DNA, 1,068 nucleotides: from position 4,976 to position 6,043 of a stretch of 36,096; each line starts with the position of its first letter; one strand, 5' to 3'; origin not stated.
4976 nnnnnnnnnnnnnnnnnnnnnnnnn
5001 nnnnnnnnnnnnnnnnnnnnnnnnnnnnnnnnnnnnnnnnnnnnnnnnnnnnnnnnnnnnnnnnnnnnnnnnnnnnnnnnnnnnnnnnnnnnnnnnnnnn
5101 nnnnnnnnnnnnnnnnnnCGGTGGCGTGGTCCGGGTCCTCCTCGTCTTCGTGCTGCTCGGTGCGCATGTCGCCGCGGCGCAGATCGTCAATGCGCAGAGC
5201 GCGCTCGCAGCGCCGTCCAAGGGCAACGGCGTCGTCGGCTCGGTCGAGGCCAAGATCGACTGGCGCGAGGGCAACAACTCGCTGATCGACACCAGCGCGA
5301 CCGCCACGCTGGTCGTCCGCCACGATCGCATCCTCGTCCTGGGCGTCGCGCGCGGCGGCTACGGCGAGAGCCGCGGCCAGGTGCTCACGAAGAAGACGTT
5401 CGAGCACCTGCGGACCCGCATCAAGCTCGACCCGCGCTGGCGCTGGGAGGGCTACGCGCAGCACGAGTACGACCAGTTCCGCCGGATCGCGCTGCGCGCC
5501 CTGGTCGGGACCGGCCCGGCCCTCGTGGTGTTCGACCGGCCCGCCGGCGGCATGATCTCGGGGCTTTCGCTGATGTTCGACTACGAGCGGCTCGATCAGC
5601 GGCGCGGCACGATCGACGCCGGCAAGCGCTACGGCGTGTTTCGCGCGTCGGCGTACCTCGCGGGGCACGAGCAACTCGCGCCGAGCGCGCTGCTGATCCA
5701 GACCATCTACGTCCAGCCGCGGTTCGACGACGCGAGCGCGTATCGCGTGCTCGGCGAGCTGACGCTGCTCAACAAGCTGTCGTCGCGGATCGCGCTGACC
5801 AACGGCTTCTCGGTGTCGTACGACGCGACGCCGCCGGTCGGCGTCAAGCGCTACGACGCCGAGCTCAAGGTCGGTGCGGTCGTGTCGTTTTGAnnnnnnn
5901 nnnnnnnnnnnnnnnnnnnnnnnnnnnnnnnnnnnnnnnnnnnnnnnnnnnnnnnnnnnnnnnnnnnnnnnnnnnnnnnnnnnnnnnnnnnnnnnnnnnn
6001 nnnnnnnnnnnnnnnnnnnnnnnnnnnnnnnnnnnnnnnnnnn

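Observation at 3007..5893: Orphan secretin with a translationally close DUF481 outer-membrane protein and no other T2SS or T4P genes nearby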

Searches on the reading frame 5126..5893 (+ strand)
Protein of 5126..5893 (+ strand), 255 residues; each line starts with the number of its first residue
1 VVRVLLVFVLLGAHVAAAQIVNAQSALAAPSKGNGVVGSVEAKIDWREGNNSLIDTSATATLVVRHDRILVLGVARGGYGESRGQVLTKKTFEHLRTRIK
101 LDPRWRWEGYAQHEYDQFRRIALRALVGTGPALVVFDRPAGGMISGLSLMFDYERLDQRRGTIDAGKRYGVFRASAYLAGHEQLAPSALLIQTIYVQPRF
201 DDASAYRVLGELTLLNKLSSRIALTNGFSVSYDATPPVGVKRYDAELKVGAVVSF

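Call 7: search_protein_families(library=pfam, proteins=[window:5126-5893:+], max_evalue=0.01)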
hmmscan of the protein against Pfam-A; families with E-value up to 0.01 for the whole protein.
window:5126-5893:+ (255 aa): 1 family
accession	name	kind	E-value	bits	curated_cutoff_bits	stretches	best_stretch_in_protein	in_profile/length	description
PF04338.18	DUF481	-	6e-24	85.7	21.1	1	45-255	6-210/210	Protein of unknown function, DUF481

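Call 21: search_protein_families(library=ncbifam, proteins=[window:5126-5893:+], max_evalue=0.001)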
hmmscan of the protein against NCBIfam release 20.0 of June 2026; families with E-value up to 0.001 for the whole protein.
window:5126-5893:+ (255 aa): 0 families

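Call 22: find_homologous_proteins(query=window:5126-5893:+, max_evalue=0.001)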
Query window:5126-5893:+ (255 aa): 217 proteins with E <= 0.001 among 4250 candidates; the best 120 are listed.
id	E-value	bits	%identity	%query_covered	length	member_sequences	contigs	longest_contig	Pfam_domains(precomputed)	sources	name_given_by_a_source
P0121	4.6e-162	555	100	100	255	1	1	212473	PF04338.19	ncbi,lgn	-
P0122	3.2e-122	424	78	95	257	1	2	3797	PF04338.19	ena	-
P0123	2.8e-121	421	76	95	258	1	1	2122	PF04338.19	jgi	jgi:hypothetical protein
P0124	3.0e-91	323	58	98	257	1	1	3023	PF04338.19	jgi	jgi:hypothetical protein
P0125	2.0e-89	317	60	97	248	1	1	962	PF04338.19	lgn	-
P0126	1.8e-88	314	59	91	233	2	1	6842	PF04338.19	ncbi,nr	ncbi:MAG: DUF481 domain-containing protein [Deltaproteobacteria bacterium]|nr:DUF481 domain-containi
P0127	5.7e-88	312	56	95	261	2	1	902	PF04338.19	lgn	-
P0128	4.4e-86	306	58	93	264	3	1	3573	PF04338.19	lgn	-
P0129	4.7e-86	306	57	99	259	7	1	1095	PF04338.19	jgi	jgi:hypothetical protein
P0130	2.6e-85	304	54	100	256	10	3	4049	PF04338.19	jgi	jgi:hypothetical protein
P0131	4.5e-85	303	56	95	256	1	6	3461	PF04338.19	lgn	-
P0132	4.7e-85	303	54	100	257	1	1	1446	PF04338.19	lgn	-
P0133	1.6e-84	301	53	100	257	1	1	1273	PF04338.19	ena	-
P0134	6.4e-84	299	56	94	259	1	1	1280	PF04338.19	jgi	jgi:hypothetical protein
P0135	9.9e-84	298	54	100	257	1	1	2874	PF04338.19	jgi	jgi:hypothetical protein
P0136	1.3e-83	298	54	95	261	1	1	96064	PF04338.19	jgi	jgi:hypothetical protein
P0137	2.0e-83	297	55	94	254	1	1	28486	PF04338.19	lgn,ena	-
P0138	2.8e-83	297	54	100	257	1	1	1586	PF04338.19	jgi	jgi:hypothetical protein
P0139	4.1e-83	296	55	99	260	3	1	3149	PF04338.19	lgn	-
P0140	4.2e-83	296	55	99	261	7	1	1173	PF04338.19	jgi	jgi:hypothetical protein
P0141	4.8e-83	296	54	100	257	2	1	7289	PF04338.19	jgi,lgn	-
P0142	1.1e-82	295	55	99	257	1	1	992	PF04338.19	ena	-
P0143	1.8e-82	294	54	98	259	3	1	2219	PF04338.19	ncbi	-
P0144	1.9e-82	294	52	100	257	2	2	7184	PF04338.19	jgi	jgi:hypothetical protein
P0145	2.8e-82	294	54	100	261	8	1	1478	PF04338.19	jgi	jgi:hypothetical protein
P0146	3.6e-82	293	52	100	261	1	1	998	PF04338.19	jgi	jgi:Protein of unknown function, DUF481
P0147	4.0e-82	293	53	98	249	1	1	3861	PF04338.19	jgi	jgi:hypothetical protein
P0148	4.5e-82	293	53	100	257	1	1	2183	PF04338.19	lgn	-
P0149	5.0e-82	293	53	99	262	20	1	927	PF04338.19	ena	-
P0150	5.0e-82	293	52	99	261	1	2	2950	PF04338.19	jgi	jgi:hypothetical protein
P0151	5.3e-82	293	53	100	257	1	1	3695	PF04338.19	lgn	-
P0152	5.5e-82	293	54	98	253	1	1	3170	PF04338.19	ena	-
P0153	7.4e-82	292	53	99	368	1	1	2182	PF04338.19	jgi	jgi:hypothetical protein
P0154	8.1e-82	292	53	100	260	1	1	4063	PF04338.19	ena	-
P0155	1.0e-81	292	54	100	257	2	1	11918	PF04338.19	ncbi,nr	ncbi:MAG TPA: DUF481 domain-containing protein [Kofleriaceae bacterium]|nr:DUF481 domain-containing 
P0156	1.6e-81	291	56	94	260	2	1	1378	PF04338.19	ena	-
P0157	2.0e-81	291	52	100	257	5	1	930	PF04338.19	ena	-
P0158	2.1e-81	291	53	100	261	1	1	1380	PF04338.19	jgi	-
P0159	2.4e-81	291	54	100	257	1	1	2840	PF04338.19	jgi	-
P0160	2.4e-81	291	55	95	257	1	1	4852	PF04338.19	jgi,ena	-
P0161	3.4e-81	290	53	100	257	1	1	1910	PF04338.19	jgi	jgi:hypothetical protein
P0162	4.0e-81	290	54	97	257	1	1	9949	PF04338.19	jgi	jgi:hypothetical protein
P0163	5.4e-81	289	52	93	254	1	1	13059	PF04338.19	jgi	jgi:hypothetical protein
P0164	5.7e-81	289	52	100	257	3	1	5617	PF04338.19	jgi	jgi:hypothetical protein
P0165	6.1e-81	289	52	100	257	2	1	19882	PF04338.19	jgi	jgi:Protein of unknown function, DUF481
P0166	7.0e-81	289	53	100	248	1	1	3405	PF04338.19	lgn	-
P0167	7.4e-81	289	54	100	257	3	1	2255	PF04338.19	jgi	jgi:hypothetical protein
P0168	8.8e-81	289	53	95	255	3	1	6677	PF04338.19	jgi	-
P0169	9.0e-81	289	53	100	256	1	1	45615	PF04338.19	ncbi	-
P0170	9.5e-81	289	55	94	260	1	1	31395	PF04338.19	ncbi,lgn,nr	ncbi:MAG TPA: DUF481 domain-containing protein [Kofleriaceae bacterium]|nr:DUF481 domain-containing 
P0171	9.7e-81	289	52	100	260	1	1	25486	PF04338.19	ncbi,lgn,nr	ncbi:MAG TPA: DUF481 domain-containing protein [Kofleriaceae bacterium]|nr:DUF481 domain-containing 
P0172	1.1e-80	288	53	100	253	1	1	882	PF04338.19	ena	-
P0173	1.2e-80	288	53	100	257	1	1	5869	PF04338.19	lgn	-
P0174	1.2e-80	288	52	100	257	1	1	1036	PF04338.19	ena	-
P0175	1.5e-80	288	53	94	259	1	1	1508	PF04338.19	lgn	-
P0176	1.6e-80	288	53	95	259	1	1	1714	PF04338.19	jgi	-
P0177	1.6e-80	288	54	95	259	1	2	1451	PF04338.19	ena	-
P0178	2.0e-80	288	53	100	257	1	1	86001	PF04338.19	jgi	jgi:hypothetical protein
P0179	2.0e-80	288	52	97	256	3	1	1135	PF04338.19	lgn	-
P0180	2.0e-80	288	53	96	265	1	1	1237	PF04338.19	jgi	jgi:hypothetical protein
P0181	3.4e-80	287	51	100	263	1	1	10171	PF04338.19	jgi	jgi:hypothetical protein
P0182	3.9e-80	287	54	97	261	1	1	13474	PF04338.19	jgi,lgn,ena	-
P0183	3.9e-80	287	50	99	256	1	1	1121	PF04338.19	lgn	-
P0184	4.4e-80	286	53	94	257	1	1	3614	PF04338.19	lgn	-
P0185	4.6e-80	286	54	100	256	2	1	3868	PF04338.19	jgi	jgi:hypothetical protein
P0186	4.9e-80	286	52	100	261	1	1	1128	PF04338.19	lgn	-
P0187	5.8e-80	286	54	95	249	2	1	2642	PF04338.19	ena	-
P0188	7.0e-80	286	52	100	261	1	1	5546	PF04338.19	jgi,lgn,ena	-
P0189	7.6e-80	286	53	100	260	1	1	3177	PF04338.19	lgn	-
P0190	8.2e-80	286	53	99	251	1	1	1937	PF04338.19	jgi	jgi:Protein of unknown function, DUF481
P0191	8.8e-80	285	51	95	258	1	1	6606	PF04338.19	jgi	jgi:hypothetical protein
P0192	9.2e-80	285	53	100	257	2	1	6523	PF04338.19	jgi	jgi:hypothetical protein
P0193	9.6e-80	285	51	100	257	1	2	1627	PF04338.19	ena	-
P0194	1.6e-79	285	53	98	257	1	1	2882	PF04338.19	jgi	jgi:hypothetical protein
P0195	1.9e-79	284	52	99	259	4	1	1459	PF04338.19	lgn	-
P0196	2.6e-79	284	55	94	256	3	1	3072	PF04338.19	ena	-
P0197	2.9e-79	284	52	100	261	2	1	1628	PF04338.19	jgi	jgi:hypothetical protein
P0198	4.9e-79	283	51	95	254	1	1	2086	PF04338.19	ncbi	-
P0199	5.7e-79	283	54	95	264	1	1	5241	PF04338.19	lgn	-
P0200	7.4e-79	282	51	100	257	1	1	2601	PF04338.19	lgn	-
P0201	9.6e-79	282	51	99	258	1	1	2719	PF04338.19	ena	-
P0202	1.2e-78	282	50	100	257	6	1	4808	PF04338.19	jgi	jgi:hypothetical protein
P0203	1.3e-78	282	51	100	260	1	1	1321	PF04338.19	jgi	jgi:hypothetical protein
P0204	1.4e-78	282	53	96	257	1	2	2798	PF04338.19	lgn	-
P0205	1.4e-78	281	52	100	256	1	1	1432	PF04338.19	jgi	jgi:hypothetical protein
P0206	1.5e-78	281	51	98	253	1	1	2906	PF04338.19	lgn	-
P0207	1.5e-78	281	50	100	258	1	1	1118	PF04338.19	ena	-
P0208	1.6e-78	281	51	98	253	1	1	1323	PF04338.19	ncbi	-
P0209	2.3e-78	281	53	99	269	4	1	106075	PF04338.19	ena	-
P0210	2.4e-78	281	51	100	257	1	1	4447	PF04338.19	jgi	jgi:uncharacterized protein DUF481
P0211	2.5e-78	281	53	94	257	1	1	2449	PF04338.19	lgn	-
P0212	3.3e-78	280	51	97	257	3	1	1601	PF04338.19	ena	-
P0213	3.3e-78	280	52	97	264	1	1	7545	PF04338.19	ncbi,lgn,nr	ncbi:MAG: DUF481 domain-containing protein [Myxococcota bacterium]|nr:DUF481 domain-containing prote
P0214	4.3e-78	280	53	93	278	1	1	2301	PF04338.19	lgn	-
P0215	5.1e-78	280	51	98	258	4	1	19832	PF04338.19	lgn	-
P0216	6.1e-78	279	50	99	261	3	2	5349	PF04338.19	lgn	-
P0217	8.1e-78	279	52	96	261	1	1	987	PF04338.19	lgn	-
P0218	8.4e-78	279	51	100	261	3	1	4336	PF04338.19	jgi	-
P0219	8.7e-78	279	51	96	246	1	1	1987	PF04338.19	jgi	jgi:hypothetical protein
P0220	8.8e-78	279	52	100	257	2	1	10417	PF04338.19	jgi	jgi:uncharacterized protein DUF481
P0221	9.4e-78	279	50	97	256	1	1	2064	PF04338.19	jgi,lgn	jgi:hypothetical protein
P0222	9.4e-78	279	50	100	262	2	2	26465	PF04338.19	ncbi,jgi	jgi:hypothetical protein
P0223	1.1e-77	279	53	95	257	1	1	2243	PF04338.19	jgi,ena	-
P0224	1.5e-77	278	50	100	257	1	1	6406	PF04338.19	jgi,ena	-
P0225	1.6e-77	278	53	94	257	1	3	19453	PF04338.19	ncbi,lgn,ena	-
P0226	1.7e-77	278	53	94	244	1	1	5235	PF04338.19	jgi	jgi:hypothetical protein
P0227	1.8e-77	278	51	100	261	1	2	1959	PF04338.19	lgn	-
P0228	2.0e-77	278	53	100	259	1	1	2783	PF04338.19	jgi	jgi:hypothetical protein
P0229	2.2e-77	278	49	100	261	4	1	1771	PF04338.19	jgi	jgi:hypothetical protein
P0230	3.3e-77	277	51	100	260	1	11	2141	PF04338.19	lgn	-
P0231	3.3e-77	277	51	99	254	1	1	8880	PF04338.19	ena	-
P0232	4.0e-77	277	53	94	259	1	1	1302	PF04338.19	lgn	-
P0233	4.5e-77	277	50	99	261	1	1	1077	PF04338.19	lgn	-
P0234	4.5e-77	277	52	95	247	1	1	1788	PF04338.19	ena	-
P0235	6.4e-77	276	50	100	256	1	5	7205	PF04338.19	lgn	-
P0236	9.0e-77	276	53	100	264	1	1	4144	PF04338.19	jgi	jgi:hypothetical protein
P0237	9.3e-77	276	51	100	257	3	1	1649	PF04338.19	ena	-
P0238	1.4e-76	275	51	100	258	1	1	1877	PF04338.19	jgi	jgi:hypothetical protein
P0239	1.5e-76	275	52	95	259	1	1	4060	PF04338.19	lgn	-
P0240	1.6e-76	275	54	93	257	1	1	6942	PF04338.19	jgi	jgi:hypothetical protein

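Call 23: find_encoding_contigs(protein=P0121, flank=10000, max_places=3)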
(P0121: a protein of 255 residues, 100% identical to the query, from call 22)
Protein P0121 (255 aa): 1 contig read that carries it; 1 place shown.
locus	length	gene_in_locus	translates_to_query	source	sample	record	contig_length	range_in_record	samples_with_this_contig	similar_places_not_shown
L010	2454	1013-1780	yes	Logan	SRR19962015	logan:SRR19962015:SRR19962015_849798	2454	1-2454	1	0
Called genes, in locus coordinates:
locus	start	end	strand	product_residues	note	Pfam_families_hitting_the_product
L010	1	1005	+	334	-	?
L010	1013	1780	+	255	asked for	PF04338:DUF481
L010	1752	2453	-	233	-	?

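Call 24: find_encoding_contigs(protein=P0122, flank=10000, max_places=3)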
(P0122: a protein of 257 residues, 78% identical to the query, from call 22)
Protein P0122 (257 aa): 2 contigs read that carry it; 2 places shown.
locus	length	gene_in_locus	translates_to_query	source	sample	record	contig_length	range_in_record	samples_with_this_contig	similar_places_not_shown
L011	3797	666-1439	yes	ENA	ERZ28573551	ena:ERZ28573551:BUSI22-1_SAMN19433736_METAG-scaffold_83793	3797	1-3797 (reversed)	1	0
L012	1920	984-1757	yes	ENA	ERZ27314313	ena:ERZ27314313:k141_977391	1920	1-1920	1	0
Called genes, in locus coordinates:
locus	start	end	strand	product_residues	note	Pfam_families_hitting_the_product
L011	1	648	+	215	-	?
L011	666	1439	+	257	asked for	PF04338:DUF481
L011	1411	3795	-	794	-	?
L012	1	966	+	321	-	?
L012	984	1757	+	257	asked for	PF04338:DUF481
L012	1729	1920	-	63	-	?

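Call 25: find_encoding_contigs(protein=P0168, flank=10000, max_places=3)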
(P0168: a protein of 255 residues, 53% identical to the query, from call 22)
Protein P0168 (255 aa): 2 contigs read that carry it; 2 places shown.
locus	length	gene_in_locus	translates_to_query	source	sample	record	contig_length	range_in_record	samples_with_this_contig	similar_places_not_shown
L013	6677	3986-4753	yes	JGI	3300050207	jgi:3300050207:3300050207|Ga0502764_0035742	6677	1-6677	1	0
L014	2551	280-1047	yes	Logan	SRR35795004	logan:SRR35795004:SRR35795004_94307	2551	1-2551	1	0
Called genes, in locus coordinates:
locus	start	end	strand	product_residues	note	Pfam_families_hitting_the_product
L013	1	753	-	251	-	?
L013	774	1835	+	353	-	PF01544:CorA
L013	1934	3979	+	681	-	PF03958:Secretin_N, PF00263:Secretin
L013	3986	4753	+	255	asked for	PF04338:DUF481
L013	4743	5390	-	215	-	PF00072:Response_reg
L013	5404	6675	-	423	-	?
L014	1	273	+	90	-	?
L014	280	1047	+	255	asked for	PF04338:DUF481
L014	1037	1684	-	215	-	PF00072:Response_reg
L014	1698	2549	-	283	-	?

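Call 27: find_related_loci(query=A1, collection=metagenome_contigs, flank=10000)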
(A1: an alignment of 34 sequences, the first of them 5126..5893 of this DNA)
Query A1 (255 aa) in metagenome_contigs; peptide patterns used: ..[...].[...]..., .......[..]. (x = any residue, [..] = any of these).
221 stretches matched a pattern; 92 encode a relative of the query (tblastn E <= 1e-3); the best 80 are kept; 80 distinct loci.
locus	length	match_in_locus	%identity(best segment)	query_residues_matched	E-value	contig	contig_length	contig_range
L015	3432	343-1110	54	1-255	6e-92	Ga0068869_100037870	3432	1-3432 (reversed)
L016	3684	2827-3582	53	4-255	3e-91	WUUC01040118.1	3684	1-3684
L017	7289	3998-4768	54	1-255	8e-90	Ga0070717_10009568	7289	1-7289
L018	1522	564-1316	54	5-255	6e-96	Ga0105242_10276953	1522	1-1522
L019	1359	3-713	57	19-255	6e-96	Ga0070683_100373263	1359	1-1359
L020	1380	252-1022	53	1-255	4e-94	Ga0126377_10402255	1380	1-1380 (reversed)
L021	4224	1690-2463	53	1-255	1e-87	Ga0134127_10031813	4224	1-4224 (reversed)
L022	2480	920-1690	52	1-255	6e-89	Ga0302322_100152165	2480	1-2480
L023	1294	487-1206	52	16-255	2e-92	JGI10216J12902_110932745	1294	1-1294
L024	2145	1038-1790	53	5-255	2e-89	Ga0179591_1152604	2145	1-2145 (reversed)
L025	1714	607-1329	53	15-255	7e-91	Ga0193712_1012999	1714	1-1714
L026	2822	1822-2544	55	15-255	3e-87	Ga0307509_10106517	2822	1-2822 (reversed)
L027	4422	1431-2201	52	1-255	7e-84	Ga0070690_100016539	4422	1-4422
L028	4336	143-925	51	1-255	6e-84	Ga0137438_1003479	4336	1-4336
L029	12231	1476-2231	51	1-255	9e-84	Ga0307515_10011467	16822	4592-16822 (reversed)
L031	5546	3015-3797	52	1-255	3e-83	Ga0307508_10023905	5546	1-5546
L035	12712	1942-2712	49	1-255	1e-80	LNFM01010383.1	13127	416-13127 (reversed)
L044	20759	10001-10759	53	4-255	3e-77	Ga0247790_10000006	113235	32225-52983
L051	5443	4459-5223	44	1-255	1e-73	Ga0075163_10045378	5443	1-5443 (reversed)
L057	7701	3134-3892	42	1-255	7e-59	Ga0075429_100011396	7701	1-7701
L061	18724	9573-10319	40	10-255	1e-51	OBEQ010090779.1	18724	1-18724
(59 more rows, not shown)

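Call 31: search_protein_families(library=pfam, proteins=[L017:1960-3837:-, L031:628-2541:-, L044:7810-9735:-, L051:2442-4346:-, L035:429-1931:+, L057:1438-3063:-, L061:7852-9516:+, L029:2-1309:-, L017:283-1932:+, L044:6159-7829:+], max_evalue=0.001)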
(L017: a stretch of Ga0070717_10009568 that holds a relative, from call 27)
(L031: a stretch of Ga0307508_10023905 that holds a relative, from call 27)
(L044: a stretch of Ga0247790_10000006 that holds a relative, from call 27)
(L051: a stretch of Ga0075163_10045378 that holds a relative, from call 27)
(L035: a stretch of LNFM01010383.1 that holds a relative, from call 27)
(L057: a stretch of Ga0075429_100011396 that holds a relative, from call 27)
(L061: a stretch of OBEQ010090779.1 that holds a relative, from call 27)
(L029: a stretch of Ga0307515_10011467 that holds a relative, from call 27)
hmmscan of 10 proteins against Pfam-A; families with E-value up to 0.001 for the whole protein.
L017:1960-3837:- (625 aa): 1 family
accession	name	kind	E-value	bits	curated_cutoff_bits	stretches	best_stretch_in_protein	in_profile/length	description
PF00691.25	OmpA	-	9.5e-18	64.8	27.2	1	518-605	2-90/98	OmpA family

L031:628-2541:- (637 aa): 1 family
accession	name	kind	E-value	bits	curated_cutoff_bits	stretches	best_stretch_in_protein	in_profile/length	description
PF00691.25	OmpA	-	5.1e-20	72.1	27.2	1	530-625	2-98/98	OmpA family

L044:7810-9735:- (641 aa): 1 family
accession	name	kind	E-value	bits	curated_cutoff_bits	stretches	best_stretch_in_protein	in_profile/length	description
PF00691.25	OmpA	-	3.5e-19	69.4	27.2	1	525-620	2-98/98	OmpA family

L051:2442-4346:- (634 aa): 1 family
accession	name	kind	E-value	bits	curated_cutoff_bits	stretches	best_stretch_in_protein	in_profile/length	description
PF00691.25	OmpA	-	3.1e-17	63.2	27.2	1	521-623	2-98/98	OmpA family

L035:429-1931:+ (500 aa): 1 family
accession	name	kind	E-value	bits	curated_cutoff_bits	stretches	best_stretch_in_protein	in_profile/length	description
PF00180.25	Iso_dh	-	3.8e-63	214.3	27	1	99-488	1-347/348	Isocitrate/isopropylmalate dehydrogenase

L057:1438-3063:- (541 aa): 2 families
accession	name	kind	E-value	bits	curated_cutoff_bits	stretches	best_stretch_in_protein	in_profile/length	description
PF00854.27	PTR2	-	1.6e-67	228.6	27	1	111-496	2-382/392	POT family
PF07690.21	MFS_1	-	6.2e-22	78.4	33.4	1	59-483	12-343/347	Major Facilitator Superfamily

L061:7852-9516:+ (554 aa): 1 family
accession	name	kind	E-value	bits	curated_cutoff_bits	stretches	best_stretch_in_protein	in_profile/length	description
PF00155.27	Aminotran_1_2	-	2.6e-73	247.7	19.7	1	198-548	2-360/361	Aminotransferase class I and II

L029:2-1309:- (436 aa): 1 family
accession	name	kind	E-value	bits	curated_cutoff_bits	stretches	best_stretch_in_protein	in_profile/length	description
PF02412.23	TSP_3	-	0.00019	21.5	25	0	335-353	15-33/36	Thrombospondin type 3 repeat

L017:283-1932:+ (549 aa): 1 family
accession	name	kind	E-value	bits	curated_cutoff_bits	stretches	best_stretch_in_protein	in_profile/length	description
PF09136.16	Glucodextran_B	-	2.6e-10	40.5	27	1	31-116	1-81/83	Glucodextranase, domain B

L044:6159-7829:+ (556 aa): 1 family
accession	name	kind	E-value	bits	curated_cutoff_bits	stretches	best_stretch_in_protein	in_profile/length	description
PF09136.16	Glucodextran_B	-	6.8e-09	36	27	1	31-116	1-81/83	Glucodextranase, domain B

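Call 42: find_encoding_contigs(protein=P0126, flank=10000, max_places=2)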
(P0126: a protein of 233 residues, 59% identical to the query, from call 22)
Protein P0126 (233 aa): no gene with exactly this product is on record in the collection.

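Call 53: predict_structure(alignment_id=A1)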
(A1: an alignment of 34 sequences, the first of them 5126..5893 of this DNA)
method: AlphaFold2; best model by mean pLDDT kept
length: 255 residues; sequences in the alignment: 34
mean_pLDDT: 83.7   pTM: 0.77
mean pLDDT of the five models: 83.7, 82.5, 81.3, 80.0, 77.5
residues with pLDDT >= 90: 143; 70-90: 72; 50-70: 17; < 50: 23
segments of 3 or more residues with pLDDT < 50: 1-8, 10-21
pLDDT, mean of each block of 10 residues (from residue 1): 46 35 53 86 85 80 91 87 66 91 92 88 94 90 93 91 89 94 91 94 93 91 92 89 90 91
secondary structure, 60 per line:
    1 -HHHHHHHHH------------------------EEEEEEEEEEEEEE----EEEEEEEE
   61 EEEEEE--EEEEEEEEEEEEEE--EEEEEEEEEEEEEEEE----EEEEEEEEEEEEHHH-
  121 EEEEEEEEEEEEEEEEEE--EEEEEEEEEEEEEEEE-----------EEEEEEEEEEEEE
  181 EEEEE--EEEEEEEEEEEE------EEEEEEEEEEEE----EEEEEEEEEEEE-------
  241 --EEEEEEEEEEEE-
elements in order: H2-10 E35-48 E53-66 E69-82 E85-100 E105-116 E121-138 E141-156 E168-185 E188-199 E206-217 E222-233 E243-254
